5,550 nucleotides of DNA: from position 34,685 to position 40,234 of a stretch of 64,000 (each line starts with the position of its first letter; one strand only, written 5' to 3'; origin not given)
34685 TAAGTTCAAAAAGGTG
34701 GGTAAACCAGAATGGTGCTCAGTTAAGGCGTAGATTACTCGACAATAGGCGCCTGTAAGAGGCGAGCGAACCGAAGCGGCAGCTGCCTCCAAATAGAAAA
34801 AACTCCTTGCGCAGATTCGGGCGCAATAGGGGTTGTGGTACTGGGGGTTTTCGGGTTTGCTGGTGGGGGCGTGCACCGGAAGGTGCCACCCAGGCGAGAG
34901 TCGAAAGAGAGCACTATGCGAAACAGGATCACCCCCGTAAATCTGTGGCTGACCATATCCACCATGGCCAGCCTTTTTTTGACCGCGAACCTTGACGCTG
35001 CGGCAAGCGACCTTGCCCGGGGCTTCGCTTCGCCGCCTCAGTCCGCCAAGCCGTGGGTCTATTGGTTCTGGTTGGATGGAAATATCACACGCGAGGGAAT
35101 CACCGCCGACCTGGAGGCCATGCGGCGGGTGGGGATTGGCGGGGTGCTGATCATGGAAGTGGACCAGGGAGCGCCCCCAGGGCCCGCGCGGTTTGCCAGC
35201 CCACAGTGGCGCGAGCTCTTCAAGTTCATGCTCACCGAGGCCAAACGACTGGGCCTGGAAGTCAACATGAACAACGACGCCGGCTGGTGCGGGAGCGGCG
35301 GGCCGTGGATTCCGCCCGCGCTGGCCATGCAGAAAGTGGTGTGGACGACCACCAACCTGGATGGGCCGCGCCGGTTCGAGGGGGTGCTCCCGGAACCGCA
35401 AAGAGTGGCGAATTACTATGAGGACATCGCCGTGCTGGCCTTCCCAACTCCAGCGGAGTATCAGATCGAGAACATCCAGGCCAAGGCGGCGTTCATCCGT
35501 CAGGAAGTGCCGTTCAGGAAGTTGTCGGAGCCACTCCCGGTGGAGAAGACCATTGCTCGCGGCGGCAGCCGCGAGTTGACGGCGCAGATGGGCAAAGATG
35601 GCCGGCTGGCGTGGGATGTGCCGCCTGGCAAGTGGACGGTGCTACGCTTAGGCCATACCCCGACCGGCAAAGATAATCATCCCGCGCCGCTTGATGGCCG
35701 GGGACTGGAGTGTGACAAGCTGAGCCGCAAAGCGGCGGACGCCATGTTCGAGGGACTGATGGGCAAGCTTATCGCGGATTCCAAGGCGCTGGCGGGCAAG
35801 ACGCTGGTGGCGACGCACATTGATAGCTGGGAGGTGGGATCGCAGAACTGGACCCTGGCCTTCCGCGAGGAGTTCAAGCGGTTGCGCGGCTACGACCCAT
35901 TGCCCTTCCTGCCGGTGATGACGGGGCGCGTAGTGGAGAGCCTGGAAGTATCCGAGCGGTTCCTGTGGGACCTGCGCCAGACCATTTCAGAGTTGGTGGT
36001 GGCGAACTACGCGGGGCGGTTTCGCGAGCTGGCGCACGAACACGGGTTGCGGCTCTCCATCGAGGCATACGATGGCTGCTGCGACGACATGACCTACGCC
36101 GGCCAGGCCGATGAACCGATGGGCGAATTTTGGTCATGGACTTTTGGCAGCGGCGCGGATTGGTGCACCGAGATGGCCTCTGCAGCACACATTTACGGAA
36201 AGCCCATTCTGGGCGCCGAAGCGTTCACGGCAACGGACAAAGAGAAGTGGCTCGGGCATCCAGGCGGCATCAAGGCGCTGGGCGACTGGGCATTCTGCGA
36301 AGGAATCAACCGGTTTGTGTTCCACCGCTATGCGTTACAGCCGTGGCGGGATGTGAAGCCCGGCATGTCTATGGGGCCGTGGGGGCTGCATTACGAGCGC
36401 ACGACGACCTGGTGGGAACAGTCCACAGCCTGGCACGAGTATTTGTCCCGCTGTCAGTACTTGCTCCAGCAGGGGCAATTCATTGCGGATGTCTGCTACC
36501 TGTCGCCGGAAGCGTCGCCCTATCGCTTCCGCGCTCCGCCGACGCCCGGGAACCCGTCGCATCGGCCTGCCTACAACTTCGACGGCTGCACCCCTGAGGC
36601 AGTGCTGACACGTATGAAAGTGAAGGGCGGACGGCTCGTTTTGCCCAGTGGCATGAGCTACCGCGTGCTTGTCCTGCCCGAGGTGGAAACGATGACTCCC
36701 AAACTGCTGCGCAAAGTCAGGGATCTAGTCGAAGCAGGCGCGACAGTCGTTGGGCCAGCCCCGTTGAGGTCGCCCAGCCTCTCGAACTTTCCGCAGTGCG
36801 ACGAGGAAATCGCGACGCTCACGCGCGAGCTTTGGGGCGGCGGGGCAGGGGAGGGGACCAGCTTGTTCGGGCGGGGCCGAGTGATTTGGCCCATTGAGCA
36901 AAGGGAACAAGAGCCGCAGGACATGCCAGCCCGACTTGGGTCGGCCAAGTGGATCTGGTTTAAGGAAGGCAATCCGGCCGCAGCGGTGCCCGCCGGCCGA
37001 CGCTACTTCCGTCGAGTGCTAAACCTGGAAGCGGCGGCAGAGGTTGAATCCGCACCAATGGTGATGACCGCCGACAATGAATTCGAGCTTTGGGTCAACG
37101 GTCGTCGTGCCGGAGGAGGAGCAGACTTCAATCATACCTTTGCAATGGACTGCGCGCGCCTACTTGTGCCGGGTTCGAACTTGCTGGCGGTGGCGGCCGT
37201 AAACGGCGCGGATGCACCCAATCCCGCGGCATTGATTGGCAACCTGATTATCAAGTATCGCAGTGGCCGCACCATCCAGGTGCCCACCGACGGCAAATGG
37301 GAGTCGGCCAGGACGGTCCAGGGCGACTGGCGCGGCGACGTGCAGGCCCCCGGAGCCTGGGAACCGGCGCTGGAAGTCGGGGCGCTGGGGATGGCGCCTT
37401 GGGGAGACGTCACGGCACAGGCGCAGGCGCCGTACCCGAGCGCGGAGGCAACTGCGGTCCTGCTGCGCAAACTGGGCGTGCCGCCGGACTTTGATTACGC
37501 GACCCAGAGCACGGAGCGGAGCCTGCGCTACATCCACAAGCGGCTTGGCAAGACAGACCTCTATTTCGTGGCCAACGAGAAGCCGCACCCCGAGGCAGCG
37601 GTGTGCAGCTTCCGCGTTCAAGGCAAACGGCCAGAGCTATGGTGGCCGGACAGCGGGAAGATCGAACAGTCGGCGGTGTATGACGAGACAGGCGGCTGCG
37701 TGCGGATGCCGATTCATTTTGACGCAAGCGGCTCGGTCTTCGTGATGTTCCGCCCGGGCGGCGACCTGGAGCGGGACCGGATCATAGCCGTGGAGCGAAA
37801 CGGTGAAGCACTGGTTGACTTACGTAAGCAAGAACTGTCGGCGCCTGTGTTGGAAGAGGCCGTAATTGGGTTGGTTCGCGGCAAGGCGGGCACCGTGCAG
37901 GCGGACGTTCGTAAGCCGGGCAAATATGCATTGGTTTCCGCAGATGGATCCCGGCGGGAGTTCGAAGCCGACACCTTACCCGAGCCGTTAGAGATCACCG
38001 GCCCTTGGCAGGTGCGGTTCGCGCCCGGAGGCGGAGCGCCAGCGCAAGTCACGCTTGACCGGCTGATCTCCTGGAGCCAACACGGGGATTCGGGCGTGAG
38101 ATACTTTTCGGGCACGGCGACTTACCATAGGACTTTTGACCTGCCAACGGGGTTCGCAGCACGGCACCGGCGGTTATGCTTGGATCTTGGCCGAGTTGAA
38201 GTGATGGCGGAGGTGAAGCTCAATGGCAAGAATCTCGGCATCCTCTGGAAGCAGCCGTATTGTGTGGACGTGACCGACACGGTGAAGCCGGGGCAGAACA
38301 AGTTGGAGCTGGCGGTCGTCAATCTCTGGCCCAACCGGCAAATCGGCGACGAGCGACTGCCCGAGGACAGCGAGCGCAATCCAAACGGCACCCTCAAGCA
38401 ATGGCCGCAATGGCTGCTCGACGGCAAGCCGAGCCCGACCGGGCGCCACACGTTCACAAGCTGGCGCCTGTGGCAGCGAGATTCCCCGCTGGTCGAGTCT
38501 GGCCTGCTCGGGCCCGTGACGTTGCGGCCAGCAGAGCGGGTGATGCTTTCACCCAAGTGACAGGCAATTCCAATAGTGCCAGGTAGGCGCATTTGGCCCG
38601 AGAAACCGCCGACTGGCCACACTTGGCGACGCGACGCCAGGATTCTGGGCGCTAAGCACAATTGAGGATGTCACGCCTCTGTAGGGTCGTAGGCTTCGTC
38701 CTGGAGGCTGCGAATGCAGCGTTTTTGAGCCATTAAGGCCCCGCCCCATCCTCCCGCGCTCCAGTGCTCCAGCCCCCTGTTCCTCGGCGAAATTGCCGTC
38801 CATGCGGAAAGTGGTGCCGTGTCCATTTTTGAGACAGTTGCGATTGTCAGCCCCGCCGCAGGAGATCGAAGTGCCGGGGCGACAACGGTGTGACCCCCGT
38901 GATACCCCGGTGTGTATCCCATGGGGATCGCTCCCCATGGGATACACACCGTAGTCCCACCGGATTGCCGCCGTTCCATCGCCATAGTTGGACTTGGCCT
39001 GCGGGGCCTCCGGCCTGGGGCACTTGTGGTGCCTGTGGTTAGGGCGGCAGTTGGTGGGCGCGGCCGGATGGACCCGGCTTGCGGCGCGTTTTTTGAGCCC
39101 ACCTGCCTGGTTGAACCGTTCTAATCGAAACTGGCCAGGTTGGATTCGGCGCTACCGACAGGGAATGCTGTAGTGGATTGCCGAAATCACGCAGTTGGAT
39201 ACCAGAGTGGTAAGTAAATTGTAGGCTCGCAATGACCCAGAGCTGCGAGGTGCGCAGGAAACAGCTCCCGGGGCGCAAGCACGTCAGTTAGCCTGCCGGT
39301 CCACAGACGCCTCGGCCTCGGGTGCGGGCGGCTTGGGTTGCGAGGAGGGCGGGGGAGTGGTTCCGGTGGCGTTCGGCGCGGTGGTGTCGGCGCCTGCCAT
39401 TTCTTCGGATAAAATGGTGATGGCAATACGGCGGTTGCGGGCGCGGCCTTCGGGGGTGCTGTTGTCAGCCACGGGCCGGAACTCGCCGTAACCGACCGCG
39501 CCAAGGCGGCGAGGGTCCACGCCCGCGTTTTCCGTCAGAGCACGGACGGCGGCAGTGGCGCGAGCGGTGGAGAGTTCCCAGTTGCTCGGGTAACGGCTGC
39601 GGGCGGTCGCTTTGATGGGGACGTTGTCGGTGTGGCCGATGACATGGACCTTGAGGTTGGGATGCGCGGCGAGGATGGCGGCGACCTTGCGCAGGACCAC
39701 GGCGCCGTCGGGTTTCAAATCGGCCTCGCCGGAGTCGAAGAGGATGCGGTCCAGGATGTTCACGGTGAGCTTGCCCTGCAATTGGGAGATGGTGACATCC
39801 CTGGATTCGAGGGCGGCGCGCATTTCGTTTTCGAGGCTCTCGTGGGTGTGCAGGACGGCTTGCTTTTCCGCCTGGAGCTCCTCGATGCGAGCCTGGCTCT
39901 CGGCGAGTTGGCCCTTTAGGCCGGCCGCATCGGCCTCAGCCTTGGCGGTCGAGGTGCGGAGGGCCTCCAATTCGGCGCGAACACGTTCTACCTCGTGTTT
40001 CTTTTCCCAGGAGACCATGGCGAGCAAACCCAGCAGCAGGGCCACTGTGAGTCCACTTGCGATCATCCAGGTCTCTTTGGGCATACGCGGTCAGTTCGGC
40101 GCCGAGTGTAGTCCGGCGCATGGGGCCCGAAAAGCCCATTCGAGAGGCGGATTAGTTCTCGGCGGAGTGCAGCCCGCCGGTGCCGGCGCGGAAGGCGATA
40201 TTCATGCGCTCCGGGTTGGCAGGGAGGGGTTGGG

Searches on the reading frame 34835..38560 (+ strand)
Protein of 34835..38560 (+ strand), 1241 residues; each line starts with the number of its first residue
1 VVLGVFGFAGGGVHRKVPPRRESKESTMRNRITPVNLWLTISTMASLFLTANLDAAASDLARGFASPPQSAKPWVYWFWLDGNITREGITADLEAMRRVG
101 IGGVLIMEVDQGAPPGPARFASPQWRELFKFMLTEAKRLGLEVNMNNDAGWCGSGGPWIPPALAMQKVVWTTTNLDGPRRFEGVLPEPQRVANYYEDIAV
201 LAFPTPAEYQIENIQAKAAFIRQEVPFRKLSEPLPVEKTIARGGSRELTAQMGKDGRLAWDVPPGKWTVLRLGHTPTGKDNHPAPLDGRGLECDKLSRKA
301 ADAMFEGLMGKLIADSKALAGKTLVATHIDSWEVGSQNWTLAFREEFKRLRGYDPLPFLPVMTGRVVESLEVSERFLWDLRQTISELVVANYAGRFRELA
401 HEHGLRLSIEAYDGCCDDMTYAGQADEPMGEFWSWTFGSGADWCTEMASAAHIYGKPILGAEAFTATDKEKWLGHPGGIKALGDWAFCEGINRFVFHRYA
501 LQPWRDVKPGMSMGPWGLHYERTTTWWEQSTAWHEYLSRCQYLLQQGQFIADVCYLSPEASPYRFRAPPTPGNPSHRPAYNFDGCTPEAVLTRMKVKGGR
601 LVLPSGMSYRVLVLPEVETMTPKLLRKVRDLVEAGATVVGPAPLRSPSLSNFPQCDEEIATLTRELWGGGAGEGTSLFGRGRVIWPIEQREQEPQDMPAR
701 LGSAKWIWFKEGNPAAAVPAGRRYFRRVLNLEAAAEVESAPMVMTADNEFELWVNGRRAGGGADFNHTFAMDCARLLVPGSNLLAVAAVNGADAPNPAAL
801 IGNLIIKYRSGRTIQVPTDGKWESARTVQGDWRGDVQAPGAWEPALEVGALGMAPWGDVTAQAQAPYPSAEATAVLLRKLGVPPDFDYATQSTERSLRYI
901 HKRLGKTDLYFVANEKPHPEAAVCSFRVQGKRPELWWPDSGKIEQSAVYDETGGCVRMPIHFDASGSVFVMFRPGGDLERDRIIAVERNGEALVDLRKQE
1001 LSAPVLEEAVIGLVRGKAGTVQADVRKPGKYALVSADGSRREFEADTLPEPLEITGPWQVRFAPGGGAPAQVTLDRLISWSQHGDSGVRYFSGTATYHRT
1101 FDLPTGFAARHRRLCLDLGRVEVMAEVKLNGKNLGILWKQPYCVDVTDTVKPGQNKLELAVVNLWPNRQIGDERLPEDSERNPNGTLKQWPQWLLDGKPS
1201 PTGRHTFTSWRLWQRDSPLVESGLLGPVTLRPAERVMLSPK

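Call 10: search_protein_families(library=pfam, proteins=[window:34835-38560:+])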
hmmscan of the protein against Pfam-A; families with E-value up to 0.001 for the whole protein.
window:34835-38560:+ (1241 aa): 3 families
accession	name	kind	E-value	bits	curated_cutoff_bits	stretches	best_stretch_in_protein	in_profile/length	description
PF17132.9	Glyco_hydro_106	-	1.1e-190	636.3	29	2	66-686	2-664/743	alpha-L-rhamnosidase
PF02837.24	Glyco_hydro_2_N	-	4.9e-09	36.8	28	1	1085-1173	57-145/169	Glycosyl hydrolases family 2, sugar binding domain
PF22666.2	Glyco_hydro_2_N2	-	1.2e-06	29.1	27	1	1094-1169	49-125/167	Glycosyl hydrolase 2 galactose-binding domain-like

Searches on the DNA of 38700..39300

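Call 61: search_rna_families(source=window, start=38700, end=39300, threshold=evalue, max_evalue=1)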
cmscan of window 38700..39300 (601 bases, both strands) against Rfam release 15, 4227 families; matches with E-value up to 1: 5.
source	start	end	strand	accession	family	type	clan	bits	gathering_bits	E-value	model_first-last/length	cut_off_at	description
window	38900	38960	-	RF01011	mir-605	Gene; miRNA;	-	30.4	98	0.00067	1-82/82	no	mir-605 microRNA precursor family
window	38899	38959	+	RF01011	mir-605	Gene; miRNA;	-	25.7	98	0.011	1-82/82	no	mir-605 microRNA precursor family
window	38896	38963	-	RF03419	mir-998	Gene; miRNA;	-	21.2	52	0.14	1-91/91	no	mir-998 microRNA precursor family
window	38888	38971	+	RF03820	mir-5429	Gene; miRNA;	-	20.9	80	0.21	1-83/83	no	mir-5429 microRNA precursor family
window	38903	38956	-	RF03342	mir-1467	Gene; miRNA;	-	20.5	90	0.3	1-93/93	no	mir-1467 microRNA precursor family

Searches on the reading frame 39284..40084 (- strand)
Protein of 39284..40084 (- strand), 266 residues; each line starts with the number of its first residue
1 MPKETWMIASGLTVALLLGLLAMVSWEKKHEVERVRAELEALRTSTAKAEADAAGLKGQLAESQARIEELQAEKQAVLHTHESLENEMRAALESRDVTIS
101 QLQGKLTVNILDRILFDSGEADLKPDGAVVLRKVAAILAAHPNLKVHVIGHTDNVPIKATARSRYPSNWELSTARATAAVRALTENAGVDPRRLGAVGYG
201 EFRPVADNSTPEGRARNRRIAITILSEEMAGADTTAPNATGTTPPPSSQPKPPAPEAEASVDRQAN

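Call 10: search_protein_families(library=pfam, proteins=[window:39284-40084:-])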
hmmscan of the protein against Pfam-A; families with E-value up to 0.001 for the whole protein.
window:39284-40084:- (266 aa): 2 families
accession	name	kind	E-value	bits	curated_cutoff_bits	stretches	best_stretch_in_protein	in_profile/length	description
PF00691.25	OmpA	-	2.4e-22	79.6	27.2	1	115-218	1-98/98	OmpA family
PF16888.10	YwqH-like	-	0.00012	22.8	33.7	1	43-114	2-71/123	YwqH-like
